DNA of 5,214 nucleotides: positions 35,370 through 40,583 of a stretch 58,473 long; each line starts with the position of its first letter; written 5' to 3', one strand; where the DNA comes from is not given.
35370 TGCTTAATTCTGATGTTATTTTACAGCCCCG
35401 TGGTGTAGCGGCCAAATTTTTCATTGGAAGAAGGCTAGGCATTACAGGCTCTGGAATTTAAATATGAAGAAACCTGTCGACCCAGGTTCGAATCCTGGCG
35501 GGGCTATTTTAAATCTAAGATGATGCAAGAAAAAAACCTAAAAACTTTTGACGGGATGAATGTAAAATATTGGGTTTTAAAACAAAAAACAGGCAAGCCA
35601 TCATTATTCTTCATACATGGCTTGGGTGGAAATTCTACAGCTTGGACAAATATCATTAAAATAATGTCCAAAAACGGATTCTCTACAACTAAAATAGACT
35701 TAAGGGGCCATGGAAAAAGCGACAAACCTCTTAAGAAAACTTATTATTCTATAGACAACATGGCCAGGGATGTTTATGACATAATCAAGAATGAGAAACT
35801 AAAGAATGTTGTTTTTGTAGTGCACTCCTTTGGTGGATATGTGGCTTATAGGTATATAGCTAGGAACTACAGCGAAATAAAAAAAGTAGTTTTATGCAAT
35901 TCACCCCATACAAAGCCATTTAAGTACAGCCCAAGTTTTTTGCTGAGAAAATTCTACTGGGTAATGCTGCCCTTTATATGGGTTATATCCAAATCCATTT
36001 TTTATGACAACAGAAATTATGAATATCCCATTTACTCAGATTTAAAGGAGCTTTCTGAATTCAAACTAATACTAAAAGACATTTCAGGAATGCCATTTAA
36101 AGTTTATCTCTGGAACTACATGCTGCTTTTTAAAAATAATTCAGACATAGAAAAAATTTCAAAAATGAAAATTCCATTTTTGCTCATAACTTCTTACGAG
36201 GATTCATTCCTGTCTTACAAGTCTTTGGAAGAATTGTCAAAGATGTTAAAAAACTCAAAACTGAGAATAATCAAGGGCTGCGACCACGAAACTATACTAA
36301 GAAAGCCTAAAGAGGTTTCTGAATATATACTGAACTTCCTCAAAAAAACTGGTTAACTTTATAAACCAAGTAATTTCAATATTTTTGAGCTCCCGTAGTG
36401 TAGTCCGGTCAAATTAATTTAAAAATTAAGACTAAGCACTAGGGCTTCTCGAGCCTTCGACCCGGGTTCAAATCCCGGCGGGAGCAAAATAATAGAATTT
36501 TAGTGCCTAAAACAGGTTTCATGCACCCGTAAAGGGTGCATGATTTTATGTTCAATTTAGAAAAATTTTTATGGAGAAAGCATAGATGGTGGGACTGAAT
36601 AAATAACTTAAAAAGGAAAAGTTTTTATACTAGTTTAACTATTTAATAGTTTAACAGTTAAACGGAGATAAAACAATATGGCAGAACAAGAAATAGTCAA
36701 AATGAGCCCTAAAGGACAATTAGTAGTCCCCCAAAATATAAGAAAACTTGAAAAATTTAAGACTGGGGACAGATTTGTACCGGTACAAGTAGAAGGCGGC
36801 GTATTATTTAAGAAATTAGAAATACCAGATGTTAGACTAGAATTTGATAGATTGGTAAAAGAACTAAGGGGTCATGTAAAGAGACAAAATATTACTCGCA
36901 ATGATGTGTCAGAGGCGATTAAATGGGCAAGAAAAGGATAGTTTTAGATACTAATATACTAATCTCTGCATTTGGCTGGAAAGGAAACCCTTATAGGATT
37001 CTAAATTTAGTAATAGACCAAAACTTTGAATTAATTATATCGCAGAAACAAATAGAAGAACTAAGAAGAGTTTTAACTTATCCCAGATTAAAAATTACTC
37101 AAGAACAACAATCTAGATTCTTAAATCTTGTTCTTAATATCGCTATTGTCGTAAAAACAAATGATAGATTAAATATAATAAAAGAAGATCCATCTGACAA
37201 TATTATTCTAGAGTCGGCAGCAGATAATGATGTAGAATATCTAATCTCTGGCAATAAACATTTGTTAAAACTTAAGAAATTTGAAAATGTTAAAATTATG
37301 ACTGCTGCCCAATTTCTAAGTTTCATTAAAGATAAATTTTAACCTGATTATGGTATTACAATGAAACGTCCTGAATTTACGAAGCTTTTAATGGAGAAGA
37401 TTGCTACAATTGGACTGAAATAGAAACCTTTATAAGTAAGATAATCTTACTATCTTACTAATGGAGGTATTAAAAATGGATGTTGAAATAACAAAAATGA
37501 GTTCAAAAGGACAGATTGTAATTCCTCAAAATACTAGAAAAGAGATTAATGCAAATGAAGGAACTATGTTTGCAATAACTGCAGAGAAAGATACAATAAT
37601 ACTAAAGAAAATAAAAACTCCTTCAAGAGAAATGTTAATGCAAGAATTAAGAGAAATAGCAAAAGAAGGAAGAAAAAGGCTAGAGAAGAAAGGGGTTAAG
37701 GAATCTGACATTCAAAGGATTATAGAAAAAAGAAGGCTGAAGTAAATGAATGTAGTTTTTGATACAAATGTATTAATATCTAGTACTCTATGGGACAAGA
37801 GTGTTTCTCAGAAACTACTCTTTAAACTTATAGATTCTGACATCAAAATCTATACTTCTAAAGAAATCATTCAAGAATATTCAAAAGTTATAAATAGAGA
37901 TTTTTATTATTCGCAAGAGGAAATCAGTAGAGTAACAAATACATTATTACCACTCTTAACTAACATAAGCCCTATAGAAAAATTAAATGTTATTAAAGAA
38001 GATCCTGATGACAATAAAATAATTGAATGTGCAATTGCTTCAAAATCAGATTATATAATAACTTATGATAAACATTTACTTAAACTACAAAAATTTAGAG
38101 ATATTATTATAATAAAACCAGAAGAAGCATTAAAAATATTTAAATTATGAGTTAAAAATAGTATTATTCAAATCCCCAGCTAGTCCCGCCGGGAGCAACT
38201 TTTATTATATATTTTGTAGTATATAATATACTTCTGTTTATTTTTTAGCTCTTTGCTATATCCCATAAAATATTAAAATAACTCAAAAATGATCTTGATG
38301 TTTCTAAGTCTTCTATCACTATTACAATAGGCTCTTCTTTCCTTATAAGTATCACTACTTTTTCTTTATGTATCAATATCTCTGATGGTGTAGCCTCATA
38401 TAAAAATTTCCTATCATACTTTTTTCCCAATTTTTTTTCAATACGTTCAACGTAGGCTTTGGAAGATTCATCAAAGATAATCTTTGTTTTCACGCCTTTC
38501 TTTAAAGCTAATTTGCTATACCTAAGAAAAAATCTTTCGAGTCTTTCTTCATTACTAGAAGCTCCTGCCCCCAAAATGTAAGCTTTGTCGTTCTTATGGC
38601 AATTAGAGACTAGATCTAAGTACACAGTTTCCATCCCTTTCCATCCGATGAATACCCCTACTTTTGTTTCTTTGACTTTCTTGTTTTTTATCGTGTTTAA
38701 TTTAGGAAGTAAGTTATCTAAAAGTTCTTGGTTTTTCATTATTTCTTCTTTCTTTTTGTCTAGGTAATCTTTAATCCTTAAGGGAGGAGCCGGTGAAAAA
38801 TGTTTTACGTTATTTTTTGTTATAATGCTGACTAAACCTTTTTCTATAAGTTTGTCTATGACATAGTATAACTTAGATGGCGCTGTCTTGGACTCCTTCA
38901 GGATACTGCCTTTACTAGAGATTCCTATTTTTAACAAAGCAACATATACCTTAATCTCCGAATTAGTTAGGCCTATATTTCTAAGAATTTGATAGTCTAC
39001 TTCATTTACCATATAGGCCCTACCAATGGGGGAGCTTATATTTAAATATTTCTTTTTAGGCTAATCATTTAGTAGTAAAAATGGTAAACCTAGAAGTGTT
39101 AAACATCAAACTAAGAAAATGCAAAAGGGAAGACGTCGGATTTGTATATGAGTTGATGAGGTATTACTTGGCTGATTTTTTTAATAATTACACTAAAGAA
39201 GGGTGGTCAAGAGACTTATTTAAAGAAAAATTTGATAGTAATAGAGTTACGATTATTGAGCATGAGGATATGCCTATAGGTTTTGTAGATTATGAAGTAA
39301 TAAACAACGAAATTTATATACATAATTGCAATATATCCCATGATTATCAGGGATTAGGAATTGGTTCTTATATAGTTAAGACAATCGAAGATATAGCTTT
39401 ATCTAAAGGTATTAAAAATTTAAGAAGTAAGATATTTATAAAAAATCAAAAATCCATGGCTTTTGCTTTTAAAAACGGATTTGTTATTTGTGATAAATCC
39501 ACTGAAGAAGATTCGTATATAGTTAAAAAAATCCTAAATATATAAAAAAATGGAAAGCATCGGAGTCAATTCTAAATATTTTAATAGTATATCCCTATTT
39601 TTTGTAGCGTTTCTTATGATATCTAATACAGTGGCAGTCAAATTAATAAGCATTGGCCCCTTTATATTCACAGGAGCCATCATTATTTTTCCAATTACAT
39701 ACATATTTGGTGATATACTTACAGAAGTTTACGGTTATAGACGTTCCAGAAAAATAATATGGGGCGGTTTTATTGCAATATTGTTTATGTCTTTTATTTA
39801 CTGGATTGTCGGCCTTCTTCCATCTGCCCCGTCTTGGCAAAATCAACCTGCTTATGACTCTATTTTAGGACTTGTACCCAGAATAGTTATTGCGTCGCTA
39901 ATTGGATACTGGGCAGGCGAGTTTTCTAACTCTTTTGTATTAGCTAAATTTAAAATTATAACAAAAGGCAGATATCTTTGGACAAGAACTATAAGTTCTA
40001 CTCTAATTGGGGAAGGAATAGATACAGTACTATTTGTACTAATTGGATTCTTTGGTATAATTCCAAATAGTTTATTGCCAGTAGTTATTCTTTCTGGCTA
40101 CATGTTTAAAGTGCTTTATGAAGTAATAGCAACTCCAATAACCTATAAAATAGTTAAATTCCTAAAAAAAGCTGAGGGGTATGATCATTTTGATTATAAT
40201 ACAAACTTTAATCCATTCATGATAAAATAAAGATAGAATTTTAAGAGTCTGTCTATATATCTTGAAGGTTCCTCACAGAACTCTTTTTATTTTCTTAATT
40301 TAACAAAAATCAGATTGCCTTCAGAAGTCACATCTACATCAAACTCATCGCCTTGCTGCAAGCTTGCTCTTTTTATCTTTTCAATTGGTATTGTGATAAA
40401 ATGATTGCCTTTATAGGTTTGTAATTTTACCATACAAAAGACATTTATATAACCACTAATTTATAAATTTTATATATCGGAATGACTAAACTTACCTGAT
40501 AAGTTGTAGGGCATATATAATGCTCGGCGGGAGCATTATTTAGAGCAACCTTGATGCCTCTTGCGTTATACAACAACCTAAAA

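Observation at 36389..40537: Nested, integrase-less insertions at tRNA-Glu, marked by three copies of the tRNA 3' end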

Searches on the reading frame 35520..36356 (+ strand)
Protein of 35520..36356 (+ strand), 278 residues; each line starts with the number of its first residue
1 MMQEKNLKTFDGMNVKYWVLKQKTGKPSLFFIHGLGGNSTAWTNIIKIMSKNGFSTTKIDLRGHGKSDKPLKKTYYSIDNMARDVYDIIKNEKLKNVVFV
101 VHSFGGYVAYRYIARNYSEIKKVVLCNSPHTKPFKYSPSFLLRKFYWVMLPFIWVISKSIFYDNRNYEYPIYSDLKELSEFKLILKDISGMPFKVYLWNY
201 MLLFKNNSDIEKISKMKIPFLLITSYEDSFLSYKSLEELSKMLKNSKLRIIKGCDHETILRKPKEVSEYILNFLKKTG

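Call 9: search_protein_families(library=pfam, proteins=[window:35520-36356:+], max_evalue=0.01)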
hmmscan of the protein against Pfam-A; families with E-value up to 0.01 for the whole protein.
window:35520-36356:+ (278 aa): 12 families
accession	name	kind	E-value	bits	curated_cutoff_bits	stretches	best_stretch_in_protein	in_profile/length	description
PF00561.26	Abhydrolase_1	-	4.8e-26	92.4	25.8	1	27-133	1-109/245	alpha/beta hydrolase fold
PF12146.15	Hydrolase_4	-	3.1e-20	72.9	27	1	28-259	6-235/239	Serine aminopeptidase, S33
PF12697.13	Abhydrolase_6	-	1.2e-12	49.4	26.3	1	29-267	1-215/217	Alpha/beta hydrolase family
PF12695.13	Abhydrolase_5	-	1.8e-06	28.2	27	0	85-128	46-89/164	Alpha/beta hydrolase family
PF03096.20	Ndr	-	3e-06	26.6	23.3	1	22-275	19-277/283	Ndr family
PF07819.20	PGAP1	-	3.4e-06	27.4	24.3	1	90-134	86-133/233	PGAP1-like alpha/beta domain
PF05057.20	DUF676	-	1.9e-05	24.7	20.3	1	31-119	10-102/217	Putative serine esterase (DUF676)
PF02273.21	Acyl_transf_2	-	0.00044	20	20.3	0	207-250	185-228/294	Acyl transferase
PF10230.15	LIDHydrolase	-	0.0031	17.7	27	0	56-126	35-116/262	Lipid-droplet associated hydrolase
PF04083.22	Abhydro_lipase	-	0.006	16.5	27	0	21-43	38-60/63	Partial alpha/beta-hydrolase lipase region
PF20408.4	Abhydrolase_11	-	0.0065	16.7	27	0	209-266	119-175/193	Alpha/beta hydrolase domain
PF02230.22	Abhydrolase_2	-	0.0086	16.4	23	0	23-51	11-39/217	Phospholipase/Carboxylesterase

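Call 80: find_encoding_contigs(protein=window:35520-36356:+, flank=8000, max_places=8)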
Protein window:35520-36356:+ (278 aa): 2 contigs read that carry it; 1 place shown.
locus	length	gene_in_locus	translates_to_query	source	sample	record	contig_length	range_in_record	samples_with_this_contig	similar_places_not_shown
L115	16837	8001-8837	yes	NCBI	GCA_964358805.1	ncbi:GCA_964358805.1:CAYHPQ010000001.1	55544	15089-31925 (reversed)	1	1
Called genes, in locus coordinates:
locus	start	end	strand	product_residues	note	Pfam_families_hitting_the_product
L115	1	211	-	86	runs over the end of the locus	PF01868:RNase_P-MRP_p29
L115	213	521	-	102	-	PF01253:SUI1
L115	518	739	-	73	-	PF00831:Ribosomal_L29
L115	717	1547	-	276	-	PF07650:KH_2, PF00189:Ribosomal_S3_C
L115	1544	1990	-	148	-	PF00237:Ribosomal_L22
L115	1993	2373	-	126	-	PF00203:Ribosomal_S19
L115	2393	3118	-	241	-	PF00181:Ribosomal_L2_N, PF03947:Ribosomal_L2_C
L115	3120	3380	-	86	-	PF00276:Ribosomal_L23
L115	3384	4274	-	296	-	PF00573:Ribosomal_L4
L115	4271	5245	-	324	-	PF00297:Ribosomal_L3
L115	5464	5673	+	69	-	PF00808:CBFD_NFYB_HMF, PF02969:TAF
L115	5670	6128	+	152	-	-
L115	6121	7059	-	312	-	PF13480:Acetyltransf_6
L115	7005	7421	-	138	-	-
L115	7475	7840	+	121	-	-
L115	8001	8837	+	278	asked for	PF03096:Ndr (faint), PF00561:Abhydrolase_1, PF07819:PGAP1 (faint), PF12146:Hydrolase_4, PF05057:DUF676 (faint), PF12697:Abhydrolase_6, PF12695:Abhydrolase_5 (faint)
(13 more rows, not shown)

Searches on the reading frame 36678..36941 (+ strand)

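Call 9: search_protein_families(library=pfam, proteins=[window:36678-36941:+], max_evalue=0.01)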
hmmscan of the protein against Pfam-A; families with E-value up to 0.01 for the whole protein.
window:36678-36941:+ (87 aa): 0 families

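Call 74: search_protein_families(library=ncbifam, proteins=[window:36678-36941:+], max_evalue=0.1)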
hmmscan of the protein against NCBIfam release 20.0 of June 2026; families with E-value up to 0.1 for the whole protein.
window:36678-36941:+ (87 aa): 6 families
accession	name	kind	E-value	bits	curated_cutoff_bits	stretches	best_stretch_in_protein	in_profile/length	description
NF040962.1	near_HgcAB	equivalog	4.4e-05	23.2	70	1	6-39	7-40/70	HgcAB-associated protein HgcC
TIGR01439.1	lp_hng_hel_AbrB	domain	0.0043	16.7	28.3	1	6-42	1-38/44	transcriptional regulator, AbrB family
NF005894.0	PRK07857.1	equivalog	0.061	13.2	73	1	46-85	27-62/106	chorismate mutase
NF047338.1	gluta_UXX_star_3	exception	0.062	13.4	97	0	18-41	35-58/70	UXX-star (seleno)protein family 3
NF041211.1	gluta_UXX_star_2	equivalog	0.067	13.2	100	0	18-41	35-58/71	UXX-star (seleno)protein family 2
NF041212.1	Uxx_star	subfamily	0.089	13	66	0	18-41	35-58/70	Uxx-star family glutaredoxin-like (seleno)protein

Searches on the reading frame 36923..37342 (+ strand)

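Call 9: search_protein_families(library=pfam, proteins=[window:36923-37342:+], max_evalue=0.01)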
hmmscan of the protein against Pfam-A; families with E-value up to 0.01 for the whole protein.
window:36923-37342:+ (139 aa): 4 families
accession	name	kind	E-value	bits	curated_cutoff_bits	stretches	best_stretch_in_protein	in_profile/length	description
PF13470.12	PIN_3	-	9.2e-19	68.8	27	1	5-113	1-115/115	PIN domain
PF01850.27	PIN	-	1.5e-05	26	23.6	1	6-113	1-113/120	PIN domain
PF13638.12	PIN_4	-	0.0011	19.8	21.9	1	6-101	1-98/132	PIN domain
PF10130.15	PIN_2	-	0.0017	19.1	22.4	1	7-78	1-72/133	PIN domain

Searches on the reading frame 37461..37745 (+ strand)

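Call 9: search_protein_families(library=pfam, proteins=[window:37461-37745:+], max_evalue=0.01)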
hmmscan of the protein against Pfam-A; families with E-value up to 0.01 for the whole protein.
window:37461-37745:+ (94 aa): 1 family
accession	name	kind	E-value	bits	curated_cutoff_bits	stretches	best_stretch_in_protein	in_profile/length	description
PF04014.23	MazE_antitoxin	-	6.3e-07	29.7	24.7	1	10-54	1-46/48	Antidote-toxin recognition MazE, bacterial antitoxin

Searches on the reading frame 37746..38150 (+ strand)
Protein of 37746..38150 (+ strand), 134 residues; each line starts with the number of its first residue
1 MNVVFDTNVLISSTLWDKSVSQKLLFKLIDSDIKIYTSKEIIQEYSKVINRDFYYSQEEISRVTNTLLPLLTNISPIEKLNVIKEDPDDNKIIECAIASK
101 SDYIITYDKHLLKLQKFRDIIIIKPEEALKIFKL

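Call 9: search_protein_families(library=pfam, proteins=[window:37746-38150:+], max_evalue=0.01)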
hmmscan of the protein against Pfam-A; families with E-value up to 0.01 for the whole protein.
window:37746-38150:+ (134 aa): 4 families
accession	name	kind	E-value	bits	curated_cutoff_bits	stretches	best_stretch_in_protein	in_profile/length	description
PF13470.12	PIN_3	-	1e-19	71.8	27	1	3-110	2-115/115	PIN domain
PF01850.27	PIN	-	1.3e-06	29.5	23.6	1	3-114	1-117/120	PIN domain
PF16289.11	PIN_12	-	0.00043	21.2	32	1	3-94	1-94/172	PIN domain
PF10130.15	PIN_2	-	0.0029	18.3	22.4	0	4-111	1-115/133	PIN domain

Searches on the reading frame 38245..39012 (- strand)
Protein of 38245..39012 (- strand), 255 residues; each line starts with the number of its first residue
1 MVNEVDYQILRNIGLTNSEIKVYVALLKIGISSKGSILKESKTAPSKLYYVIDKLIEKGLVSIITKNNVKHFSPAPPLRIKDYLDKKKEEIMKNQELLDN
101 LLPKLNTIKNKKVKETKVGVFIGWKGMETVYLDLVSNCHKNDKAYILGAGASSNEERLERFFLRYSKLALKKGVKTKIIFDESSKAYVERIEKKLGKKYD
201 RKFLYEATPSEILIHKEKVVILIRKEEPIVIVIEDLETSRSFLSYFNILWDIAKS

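Call 9: search_protein_families(library=pfam, proteins=[window:38245-39012:-], max_evalue=0.01)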
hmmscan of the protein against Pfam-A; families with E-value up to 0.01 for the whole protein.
window:38245-39012:- (255 aa): 1 family
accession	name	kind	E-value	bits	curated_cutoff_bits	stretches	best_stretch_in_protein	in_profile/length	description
PF01978.25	TrmB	-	2e-11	44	25.6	1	10-77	1-67/68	Sugar-specific transcriptional regulator TrmB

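Call 74: search_protein_families(library=ncbifam, proteins=[window:38245-39012:-], max_evalue=0.1)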
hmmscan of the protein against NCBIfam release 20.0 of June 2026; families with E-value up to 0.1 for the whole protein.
window:38245-39012:- (255 aa): 3 families
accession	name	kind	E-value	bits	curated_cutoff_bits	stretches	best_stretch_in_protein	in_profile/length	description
NF047390.1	TransRegTrmBL1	equivalog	2.6e-08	33.2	650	1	4-103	4-99/341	HTH-type sugar sensing transcriptional regulator TrmBL1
NF040851.1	tran_reg_TrmB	equivalog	0.0017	17.6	600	1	7-93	8-97/338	HTH-type sugar-sensing transcriptional regulator TrmB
NF053606.1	Sta1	subfamily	0.068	13.3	80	1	14-67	17-70/100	Sta1 family transcriptional regulator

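Call 95: search_protein_families(library=phrogs, proteins=[window:38245-39012:-], max_evalue=0.001)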
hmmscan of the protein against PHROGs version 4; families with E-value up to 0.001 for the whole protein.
window:38245-39012:- (255 aa): 0 families

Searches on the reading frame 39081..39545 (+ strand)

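Call 9: search_protein_families(library=pfam, proteins=[window:39081-39545:+], max_evalue=0.01)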
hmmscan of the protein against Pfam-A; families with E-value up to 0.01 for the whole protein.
window:39081-39545:+ (154 aa): 6 families
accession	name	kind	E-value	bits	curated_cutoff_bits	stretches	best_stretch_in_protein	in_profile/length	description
PF00583.31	Acetyltransf_1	-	4.9e-13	49.8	20.7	1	24-134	3-116/116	Acetyltransferase (GNAT) family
PF13508.13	Acetyltransf_7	-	2.5e-07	31.4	27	1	53-135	2-83/84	Acetyltransferase (GNAT) domain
PF13673.13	Acetyltransf_10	-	6.1e-06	26.7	23.6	1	43-144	18-117/128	Acetyltransferase (GNAT) domain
PF13302.13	Acetyltransf_3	-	0.00017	22.8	25.4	1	11-135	4-138/138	Acetyltransferase (GNAT) domain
PF14542.12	Acetyltransf_CG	-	0.00087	19.8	30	1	62-112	8-59/80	GCN5-related N-acetyl-transferase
PF13420.13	Acetyltransf_4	-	0.0044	17.5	24.3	1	59-138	54-138/155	Acetyltransferase (GNAT) domain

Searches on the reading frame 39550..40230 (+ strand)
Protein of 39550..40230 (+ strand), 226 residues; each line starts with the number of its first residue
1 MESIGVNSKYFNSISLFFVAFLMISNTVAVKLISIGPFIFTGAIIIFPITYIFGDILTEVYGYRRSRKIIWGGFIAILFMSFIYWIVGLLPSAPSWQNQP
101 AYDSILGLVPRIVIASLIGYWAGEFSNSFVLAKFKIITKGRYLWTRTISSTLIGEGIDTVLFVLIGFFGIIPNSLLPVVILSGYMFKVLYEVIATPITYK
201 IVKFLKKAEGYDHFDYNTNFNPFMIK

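Call 9: search_protein_families(library=pfam, proteins=[window:39550-40230:+], max_evalue=0.01)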
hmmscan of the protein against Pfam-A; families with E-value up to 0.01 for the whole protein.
window:39550-40230:+ (226 aa): 1 family
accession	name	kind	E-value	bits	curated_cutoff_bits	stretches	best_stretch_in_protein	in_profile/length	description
PF02592.20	Vut_1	-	6.6e-50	169.9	27.2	1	41-200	1-151/152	Putative vitamin uptake transporter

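Call 74: search_protein_families(library=ncbifam, proteins=[window:39550-40230:+], max_evalue=0.1)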
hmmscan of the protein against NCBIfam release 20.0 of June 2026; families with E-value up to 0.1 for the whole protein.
window:39550-40230:+ (226 aa): 2 families
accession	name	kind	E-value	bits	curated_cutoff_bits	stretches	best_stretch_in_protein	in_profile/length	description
TIGR00697.1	TIGR00697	equivalog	1.1e-35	123.2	50.95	1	15-207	7-200/201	queuosine precursor transporter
NF008406.0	PRK11212.1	equivalog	7.5e-14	51.8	252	1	10-170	12-166/221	7-cyano-7-deazaguanine/7-aminomethyl-7-deazaguanine transporter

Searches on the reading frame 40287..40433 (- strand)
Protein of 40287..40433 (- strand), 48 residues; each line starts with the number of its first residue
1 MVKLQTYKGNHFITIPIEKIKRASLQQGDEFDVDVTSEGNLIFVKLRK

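Call 9: search_protein_families(library=pfam, proteins=[window:40287-40433:-], max_evalue=0.01)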
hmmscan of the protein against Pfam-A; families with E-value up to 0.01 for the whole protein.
window:40287-40433:- (48 aa): 1 family
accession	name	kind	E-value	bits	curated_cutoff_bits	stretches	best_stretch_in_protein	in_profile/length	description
PF04014.23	MazE_antitoxin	-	0.009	16.4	24.7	1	13-42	10-39/48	Antidote-toxin recognition MazE, bacterial antitoxin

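Call 74: search_protein_families(library=ncbifam, proteins=[window:40287-40433:-], max_evalue=0.1)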
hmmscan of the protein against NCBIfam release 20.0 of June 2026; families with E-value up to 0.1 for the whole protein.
window:40287-40433:- (48 aa): 2 families
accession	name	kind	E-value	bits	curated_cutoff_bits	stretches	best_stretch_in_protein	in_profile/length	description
TIGR02609.1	doc_partner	hypoth_equivalog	0.088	13.2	55.9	1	13-39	12-38/74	putative addiction module antidote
NF033820.0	STM0539_fam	subfamily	0.099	12.3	50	1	12-40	85-113/141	STM0539 family protein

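Call 95: search_protein_families(library=phrogs, proteins=[window:40287-40433:-], max_evalue=0.001)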
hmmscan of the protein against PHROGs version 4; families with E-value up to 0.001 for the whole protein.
window:40287-40433:- (48 aa): 0 families
